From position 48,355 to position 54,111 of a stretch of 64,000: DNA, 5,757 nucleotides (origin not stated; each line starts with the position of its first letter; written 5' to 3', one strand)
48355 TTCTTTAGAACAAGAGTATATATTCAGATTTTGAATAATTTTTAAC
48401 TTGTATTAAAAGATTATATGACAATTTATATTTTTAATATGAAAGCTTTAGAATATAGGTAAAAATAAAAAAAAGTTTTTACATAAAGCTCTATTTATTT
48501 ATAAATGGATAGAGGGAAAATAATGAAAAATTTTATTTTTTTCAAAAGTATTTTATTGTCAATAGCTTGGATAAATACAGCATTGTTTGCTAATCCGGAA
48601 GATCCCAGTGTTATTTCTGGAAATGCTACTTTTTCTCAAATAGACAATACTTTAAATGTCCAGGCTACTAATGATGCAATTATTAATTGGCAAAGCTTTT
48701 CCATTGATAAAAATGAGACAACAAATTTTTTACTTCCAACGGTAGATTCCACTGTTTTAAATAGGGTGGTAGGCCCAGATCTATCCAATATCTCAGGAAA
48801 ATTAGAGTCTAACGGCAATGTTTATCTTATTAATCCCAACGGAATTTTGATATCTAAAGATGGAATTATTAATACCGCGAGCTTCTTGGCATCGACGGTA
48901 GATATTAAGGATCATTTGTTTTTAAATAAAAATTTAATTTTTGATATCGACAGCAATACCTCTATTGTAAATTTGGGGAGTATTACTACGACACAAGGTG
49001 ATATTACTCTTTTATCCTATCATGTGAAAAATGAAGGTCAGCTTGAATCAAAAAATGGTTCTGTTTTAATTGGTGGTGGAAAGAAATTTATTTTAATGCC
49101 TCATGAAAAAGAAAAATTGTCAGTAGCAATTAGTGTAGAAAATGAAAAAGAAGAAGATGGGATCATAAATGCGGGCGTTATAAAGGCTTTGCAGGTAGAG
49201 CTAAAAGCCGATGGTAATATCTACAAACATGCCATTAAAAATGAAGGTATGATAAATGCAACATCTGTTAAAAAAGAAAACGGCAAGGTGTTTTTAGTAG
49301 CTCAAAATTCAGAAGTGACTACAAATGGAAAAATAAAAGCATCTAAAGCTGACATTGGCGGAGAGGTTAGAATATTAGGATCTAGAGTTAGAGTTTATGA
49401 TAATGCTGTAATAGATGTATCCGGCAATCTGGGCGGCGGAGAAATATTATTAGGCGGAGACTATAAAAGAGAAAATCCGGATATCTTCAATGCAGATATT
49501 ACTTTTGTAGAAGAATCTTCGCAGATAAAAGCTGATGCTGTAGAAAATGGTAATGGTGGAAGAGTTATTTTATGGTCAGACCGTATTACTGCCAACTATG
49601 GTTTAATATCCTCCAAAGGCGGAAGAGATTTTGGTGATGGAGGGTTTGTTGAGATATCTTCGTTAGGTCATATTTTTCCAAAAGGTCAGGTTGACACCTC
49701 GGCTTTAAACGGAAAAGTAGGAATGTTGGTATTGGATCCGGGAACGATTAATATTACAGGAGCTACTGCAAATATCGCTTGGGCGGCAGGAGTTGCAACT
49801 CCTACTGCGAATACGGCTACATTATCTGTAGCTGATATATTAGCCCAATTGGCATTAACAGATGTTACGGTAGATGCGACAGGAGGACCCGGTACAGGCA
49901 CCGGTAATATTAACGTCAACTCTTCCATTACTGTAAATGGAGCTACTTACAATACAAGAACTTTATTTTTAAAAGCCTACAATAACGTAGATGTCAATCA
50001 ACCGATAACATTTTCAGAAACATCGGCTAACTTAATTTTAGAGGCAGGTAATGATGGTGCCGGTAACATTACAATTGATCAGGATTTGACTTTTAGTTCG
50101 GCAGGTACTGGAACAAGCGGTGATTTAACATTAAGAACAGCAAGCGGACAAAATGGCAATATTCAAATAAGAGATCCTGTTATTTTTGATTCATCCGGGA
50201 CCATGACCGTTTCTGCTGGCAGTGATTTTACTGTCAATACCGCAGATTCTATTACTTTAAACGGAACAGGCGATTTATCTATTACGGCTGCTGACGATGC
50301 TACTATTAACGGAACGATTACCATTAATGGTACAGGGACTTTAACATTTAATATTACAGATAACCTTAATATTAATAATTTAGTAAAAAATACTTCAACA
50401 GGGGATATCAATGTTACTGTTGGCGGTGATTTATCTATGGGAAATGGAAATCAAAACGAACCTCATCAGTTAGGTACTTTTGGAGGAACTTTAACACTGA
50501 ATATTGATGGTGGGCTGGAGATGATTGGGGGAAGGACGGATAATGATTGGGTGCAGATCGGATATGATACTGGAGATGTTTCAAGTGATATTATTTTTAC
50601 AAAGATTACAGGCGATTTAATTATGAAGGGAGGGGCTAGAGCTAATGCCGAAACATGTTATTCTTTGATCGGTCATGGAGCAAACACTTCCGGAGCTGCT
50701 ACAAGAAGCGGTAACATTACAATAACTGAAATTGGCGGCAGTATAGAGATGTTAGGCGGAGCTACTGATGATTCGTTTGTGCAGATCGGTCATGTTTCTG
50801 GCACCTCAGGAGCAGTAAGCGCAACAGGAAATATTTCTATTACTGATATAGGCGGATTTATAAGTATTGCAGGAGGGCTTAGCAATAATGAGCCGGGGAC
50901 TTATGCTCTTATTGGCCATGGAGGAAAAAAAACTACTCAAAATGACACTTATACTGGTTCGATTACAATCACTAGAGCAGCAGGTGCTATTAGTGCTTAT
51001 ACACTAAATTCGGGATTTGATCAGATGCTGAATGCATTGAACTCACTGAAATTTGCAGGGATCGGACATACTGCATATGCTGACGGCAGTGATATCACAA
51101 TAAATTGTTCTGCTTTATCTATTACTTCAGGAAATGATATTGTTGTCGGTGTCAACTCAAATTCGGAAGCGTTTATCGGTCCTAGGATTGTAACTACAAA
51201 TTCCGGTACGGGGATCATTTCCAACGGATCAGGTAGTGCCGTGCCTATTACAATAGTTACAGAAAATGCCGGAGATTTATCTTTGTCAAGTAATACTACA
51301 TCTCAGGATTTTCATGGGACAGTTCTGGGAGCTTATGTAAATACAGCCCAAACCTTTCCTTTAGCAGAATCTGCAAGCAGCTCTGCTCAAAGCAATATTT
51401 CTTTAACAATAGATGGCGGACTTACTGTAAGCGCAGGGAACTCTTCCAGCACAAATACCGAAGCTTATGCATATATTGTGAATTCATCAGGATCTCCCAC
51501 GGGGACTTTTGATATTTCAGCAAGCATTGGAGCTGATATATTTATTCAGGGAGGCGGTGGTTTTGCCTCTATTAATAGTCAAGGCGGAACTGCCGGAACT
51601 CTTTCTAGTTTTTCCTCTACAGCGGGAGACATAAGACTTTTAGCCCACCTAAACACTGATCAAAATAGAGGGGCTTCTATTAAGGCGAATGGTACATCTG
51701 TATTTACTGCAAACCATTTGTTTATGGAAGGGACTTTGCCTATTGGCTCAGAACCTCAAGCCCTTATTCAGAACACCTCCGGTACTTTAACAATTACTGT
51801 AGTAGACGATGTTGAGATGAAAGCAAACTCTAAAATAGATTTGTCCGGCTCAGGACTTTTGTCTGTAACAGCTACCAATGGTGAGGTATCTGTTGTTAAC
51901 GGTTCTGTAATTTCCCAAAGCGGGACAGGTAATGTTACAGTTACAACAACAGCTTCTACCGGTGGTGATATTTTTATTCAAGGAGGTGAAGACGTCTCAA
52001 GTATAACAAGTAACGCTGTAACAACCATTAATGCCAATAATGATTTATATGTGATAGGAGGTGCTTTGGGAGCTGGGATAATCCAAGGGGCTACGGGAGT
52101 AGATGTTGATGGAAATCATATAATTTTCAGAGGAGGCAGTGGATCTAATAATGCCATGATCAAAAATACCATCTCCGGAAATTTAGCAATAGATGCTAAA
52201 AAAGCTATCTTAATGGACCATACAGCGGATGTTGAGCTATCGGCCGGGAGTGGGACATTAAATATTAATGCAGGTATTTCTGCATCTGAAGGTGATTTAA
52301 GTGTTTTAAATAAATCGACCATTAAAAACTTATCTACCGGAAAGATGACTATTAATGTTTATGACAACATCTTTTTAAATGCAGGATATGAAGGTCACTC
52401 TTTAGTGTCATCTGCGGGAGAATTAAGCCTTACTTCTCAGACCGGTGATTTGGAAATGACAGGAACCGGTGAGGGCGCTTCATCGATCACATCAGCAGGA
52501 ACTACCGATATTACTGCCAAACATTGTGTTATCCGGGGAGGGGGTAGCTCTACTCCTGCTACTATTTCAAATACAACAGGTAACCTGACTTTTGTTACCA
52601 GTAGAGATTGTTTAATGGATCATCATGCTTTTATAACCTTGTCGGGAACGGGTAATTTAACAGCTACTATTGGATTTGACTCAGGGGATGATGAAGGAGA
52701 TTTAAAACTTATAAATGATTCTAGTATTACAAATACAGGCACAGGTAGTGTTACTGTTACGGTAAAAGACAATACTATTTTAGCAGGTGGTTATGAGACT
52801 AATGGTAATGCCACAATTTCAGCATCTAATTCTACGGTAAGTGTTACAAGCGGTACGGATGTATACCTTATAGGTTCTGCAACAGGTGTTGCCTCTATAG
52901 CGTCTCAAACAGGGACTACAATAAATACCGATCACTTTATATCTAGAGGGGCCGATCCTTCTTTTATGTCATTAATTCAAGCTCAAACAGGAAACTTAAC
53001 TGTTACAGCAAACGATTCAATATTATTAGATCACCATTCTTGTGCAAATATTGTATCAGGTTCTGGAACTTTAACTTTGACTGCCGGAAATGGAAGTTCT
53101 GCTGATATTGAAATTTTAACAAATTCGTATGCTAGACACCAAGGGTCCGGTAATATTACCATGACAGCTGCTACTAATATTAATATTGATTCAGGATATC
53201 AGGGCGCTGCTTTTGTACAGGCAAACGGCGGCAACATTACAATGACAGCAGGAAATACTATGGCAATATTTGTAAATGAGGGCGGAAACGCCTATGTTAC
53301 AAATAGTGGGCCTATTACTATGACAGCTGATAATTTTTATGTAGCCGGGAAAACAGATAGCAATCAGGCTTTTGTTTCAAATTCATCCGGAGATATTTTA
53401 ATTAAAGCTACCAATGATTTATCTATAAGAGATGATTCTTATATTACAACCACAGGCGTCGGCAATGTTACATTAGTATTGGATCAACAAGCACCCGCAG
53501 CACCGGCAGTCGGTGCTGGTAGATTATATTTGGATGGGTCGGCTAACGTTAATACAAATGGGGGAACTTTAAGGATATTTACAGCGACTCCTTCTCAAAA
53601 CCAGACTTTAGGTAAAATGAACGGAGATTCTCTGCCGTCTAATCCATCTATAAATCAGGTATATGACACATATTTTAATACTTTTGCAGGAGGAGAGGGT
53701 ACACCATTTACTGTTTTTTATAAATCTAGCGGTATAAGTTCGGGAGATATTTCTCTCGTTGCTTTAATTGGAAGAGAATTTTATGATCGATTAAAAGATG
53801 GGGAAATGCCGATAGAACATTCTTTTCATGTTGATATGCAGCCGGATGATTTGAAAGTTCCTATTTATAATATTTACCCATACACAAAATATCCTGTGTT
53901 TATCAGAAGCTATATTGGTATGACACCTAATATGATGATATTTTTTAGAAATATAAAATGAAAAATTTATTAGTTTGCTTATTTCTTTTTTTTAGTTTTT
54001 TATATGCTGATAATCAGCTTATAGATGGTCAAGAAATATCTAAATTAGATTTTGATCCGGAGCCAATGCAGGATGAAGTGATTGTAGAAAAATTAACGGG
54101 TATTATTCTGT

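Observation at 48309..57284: About 9 kb two-partner-secretion island between rpmB and the malQ-scc1-copN-cdsV-cdsU T3SS block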

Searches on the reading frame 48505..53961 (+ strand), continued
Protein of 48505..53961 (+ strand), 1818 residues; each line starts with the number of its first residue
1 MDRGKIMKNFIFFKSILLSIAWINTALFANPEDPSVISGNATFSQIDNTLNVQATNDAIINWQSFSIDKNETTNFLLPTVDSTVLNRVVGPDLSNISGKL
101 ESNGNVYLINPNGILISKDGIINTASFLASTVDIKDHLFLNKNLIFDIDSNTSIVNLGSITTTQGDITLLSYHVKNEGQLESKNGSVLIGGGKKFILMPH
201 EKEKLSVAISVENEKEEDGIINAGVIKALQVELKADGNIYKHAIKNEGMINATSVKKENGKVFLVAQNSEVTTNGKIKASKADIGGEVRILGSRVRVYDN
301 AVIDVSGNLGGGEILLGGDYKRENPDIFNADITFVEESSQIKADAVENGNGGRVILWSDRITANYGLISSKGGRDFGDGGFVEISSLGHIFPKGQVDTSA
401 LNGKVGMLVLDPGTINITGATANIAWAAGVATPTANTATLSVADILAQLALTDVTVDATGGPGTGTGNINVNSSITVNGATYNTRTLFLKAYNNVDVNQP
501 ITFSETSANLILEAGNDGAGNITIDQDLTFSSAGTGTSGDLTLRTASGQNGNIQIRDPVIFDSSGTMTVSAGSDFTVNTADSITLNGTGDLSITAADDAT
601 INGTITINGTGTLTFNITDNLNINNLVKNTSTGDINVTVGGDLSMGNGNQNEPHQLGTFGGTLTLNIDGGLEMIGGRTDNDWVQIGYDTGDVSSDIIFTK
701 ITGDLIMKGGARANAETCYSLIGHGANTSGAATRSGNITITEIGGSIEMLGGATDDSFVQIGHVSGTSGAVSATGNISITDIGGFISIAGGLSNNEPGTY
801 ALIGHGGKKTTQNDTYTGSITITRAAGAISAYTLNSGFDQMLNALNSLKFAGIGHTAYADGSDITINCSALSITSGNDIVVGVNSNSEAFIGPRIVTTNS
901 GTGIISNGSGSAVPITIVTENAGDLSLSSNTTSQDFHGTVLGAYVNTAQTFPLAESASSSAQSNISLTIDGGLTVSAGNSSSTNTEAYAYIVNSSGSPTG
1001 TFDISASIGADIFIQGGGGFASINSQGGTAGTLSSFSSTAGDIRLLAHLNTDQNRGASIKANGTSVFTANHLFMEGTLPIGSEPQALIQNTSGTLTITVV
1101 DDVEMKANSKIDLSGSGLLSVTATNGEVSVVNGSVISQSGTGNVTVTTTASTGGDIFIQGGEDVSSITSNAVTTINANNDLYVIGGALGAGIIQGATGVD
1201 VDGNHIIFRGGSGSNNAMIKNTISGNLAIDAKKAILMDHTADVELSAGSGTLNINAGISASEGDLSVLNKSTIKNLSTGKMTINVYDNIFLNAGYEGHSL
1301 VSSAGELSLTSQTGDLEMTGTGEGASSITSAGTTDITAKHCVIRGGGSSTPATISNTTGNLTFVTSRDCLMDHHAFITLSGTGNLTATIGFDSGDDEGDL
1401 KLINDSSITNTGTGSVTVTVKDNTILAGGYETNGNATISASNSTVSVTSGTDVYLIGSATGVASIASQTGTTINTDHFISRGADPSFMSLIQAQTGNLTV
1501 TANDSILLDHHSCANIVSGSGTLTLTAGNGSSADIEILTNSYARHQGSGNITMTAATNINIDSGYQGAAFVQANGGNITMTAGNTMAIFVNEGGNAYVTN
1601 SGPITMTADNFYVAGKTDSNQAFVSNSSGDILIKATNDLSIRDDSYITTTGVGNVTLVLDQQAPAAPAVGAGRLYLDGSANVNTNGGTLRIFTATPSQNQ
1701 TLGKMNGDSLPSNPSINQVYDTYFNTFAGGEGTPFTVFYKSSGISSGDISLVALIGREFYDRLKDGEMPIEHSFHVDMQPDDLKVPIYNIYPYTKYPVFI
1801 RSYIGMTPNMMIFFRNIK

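Call 36: search_solved_structures(query=window:48523-53961:+, max_evalue=0.01)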
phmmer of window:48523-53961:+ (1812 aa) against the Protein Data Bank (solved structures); distinct sequences matched with E-value up to 0.01: 5.
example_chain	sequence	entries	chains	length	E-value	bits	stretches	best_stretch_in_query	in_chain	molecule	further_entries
8vba_A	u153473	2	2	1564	1.6e-47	165.2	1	19-679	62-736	EtpA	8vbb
8cpk_A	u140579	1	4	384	2.9e-47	164.4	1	25-394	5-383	EtpA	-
2odl_A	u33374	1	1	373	1.4e-44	155.5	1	29-383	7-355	Adhesin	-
4i84_A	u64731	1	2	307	2.5e-25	91.7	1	25-274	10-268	Heme/hemopexin-binding protein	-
4rm6_A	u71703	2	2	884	7.1e-23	83.6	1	25-318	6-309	Heme/hemopexin-binding protein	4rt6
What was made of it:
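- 48523..53961 (+): tpsA: 1812-aa secreted beta-helical exoprotein with a signal peptide, a TPS domain and a long stalk. PDB sequence hits: EtpA 8vba 1.6e-47 over aa 19-679, HMW1 2odl 1.4e-44, HxuA 4i84 2.5e-25 (call 36).
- On HMW1/EtpA glycosylated adhesin systems: HMW1 2odl scores 1.4e-44 over aa 29-383 (call 36).
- On HxuABC haem/haemopexin uptake: Similarity to HxuA is confined to aa 25-318 (call 36).
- Closest known: EtpBAC. Same: The TPS domain and the first roughly 650 aa of the stalk align to EtpA (8vba, E=1.6e-47) and HMW1 (2odl, 1.4e-44) (call 36).
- TpsA aa 19-679 aligns to EtpA and HMW1 (call 36). HxuA matches the TPS domain at E=2.5e-25 (call 36). HxuA matches only aa 25-318, and no ShlA or HpmA chain passes E=0.01 (call 36).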

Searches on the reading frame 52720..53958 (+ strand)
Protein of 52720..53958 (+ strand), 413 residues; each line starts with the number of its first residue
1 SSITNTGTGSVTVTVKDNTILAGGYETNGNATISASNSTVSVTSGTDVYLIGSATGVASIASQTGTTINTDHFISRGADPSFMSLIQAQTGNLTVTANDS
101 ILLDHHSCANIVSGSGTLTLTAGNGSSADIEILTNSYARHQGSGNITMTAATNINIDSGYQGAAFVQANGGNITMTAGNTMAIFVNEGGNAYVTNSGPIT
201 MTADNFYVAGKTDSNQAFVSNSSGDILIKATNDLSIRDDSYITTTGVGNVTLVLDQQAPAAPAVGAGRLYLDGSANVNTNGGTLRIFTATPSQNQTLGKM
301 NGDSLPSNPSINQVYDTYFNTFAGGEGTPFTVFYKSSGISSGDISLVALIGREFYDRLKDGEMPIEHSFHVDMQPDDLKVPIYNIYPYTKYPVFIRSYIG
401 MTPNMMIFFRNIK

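Call 57: predict_structure(alignment_id=A3)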
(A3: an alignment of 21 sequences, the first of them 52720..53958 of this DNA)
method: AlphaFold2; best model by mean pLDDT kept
length: 413 residues; sequences in the alignment: 21
mean_pLDDT: 83.0   pTM: 0.79
mean pLDDT of the five models: 83.0, 82.9, 82.9, 79.6, 77.3
residues with pLDDT >= 90: 262; 70-90: 68; 50-70: 27; < 50: 56
segments of 3 or more residues with pLDDT < 50: 361-413
pLDDT, mean of each block of 10 residues (from residue 1): 88 96 85 95 97 94 97 96 96 98 98 98 90 98 98 95 95 98 92 98 97 95 97 95 96 87 86 94 92 90 80 86 78 75 54 54 34 30 29 29 36 32
secondary structure, 60 per line:
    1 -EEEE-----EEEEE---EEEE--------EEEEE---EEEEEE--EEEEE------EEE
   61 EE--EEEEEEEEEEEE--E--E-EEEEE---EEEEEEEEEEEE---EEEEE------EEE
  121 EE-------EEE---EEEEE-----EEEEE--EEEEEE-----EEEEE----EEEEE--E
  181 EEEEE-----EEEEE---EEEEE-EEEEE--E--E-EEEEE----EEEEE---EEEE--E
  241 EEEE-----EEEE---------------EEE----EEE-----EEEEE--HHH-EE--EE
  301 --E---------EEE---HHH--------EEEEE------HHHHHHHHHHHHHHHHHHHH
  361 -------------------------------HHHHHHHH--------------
elements in order: E2-5 E11-15 E19-22 E31-35 E39-44 E47-51 E58-62 E65-76 E84-88 E92-103 E107-111 E118-122 E130-132 E136-140 E146-150 E153-158 E164-168 E173-177 E180-185 E191-195 E199-203 E205-209 E217-221 E226-230 E234-237 E240-244 E250-253 E269-271 E276-278 E284-288 E313-315 E330-334 H341-360 H392-399
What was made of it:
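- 52720..53958 (+): C-terminal 413 aa of TpsA: continuous beta-helix to about aa 1735, a short helix, then a low-confidence tail. Includes a C-terminal module that recurs in chlamydial TpsAs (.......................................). AlphaFold2 model, pLDDT 83 (call 57).
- On Contact-dependent inhibition (CdiBAI) / polymorphic toxin TPS: The C-terminus is beta-helix followed by a low-confidence tail (call 57).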

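Call 61: fold_search(model_id=the predicted structure, library=pdb)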
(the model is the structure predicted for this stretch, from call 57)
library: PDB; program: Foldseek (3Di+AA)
matches with E <= 10: 76; with E <= 0.001: 0
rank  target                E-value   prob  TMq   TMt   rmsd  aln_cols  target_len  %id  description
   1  4xla_A                3.3e-01  0.15  0.25  0.20  13.0       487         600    9  Tailspike protein mutant D339A of E. coli bacteriophage HK620 IN COMPLEX WITH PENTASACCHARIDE (released 2016-01-20)
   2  4xnf                  4.0e-01  0.09  0.20  0.16  13.8       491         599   10  Tailspike protein double mutant D339A/E372Q of E. coli bacteriophage HK620 (released 2016-01-27)
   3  6bea                  7.2e-01  0.14  0.29  0.28  12.9       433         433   16  Crystal structure of the autotransporter UpaB from E. coli strain CFT073 (released 2019-04-10)
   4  3p4g_B                1.1e+00  0.21  0.27  0.34  10.8       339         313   11  X-ray crystal structure of a hyperactive, Ca2+-dependent, beta-helical antifreeze protein from an Antarctic bacterium (released 2011-04-27)
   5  4xkw_A                1.1e+00  0.09  0.26  0.20  12.9       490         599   10  Tailspike protein mutant D339N of E. coli bacteriophage HK620 in complex with pentasaccharide (released 2016-01-20)
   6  2vji                  1.1e+00  0.06  0.19  0.15  14.2       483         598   10  Tailspike protein of E.coli bacteriophage HK620 (released 2008-07-01)
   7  7usl_C                1.1e+00  0.01  0.09  0.06  21.3       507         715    9  Integrin alphaM/beta2 ectodomain in complex with adenylate cyclase toxin RTX751 and M1F5 Fab (released 2022-08-17)
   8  5nxk_B                1.2e+00  0.06  0.17  0.21  14.9       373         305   11  L. reuteri 53608 SRRP (released 2018-03-21)
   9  4q1q_A                1.2e+00  0.08  0.20  0.26  13.2       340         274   14  Crystal structure of TibC-catalyzed hyper-glycosylated TibA55-350 fragment (released 2014-09-17)
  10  6e1r_B                1.4e+00  0.04  0.18  0.15  14.4       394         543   10  Crystal structure of the Acinetobacter phage vB_ApiP_P1 tailspike protein (released 2019-07-17)
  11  4phb                  1.8e+00  0.08  0.19  0.26  12.4       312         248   13  Structure of the polysaccharide lyase-like protein Cthe_2159 from C. thermocellum, Gadolinium derivative (released 2014-08-27)
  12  7kob                  2.2e+00  0.03  0.16  0.17  16.4       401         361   12  Crystal structure of antigen 43b from Escherichia coli CFT073 (released 2022-03-09)
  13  4wa0                  2.7e+00  0.10  0.30  0.34  25.7       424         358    9  The structure of a possible adhesin C-terminal domain from Caldicellulosiruptor kronotskyensis (released 2015-03-04)
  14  5zl5_A                2.7e+00  0.06  0.23  0.22  14.5       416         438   13  Crystal structure of DFA-IIIase mutant C387A from Arthrobacter chlorophenolicus A6 (released 2018-12-19)
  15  1rmg_A                2.7e+00  0.02  0.15  0.15  16.0       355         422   11  RHAMNOGALACTURONASE A FROM ASPERGILLUS ACULEATUS (released 1998-03-04)
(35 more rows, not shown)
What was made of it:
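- The C-terminal fold is a plain beta-helix (calls 57, 61).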
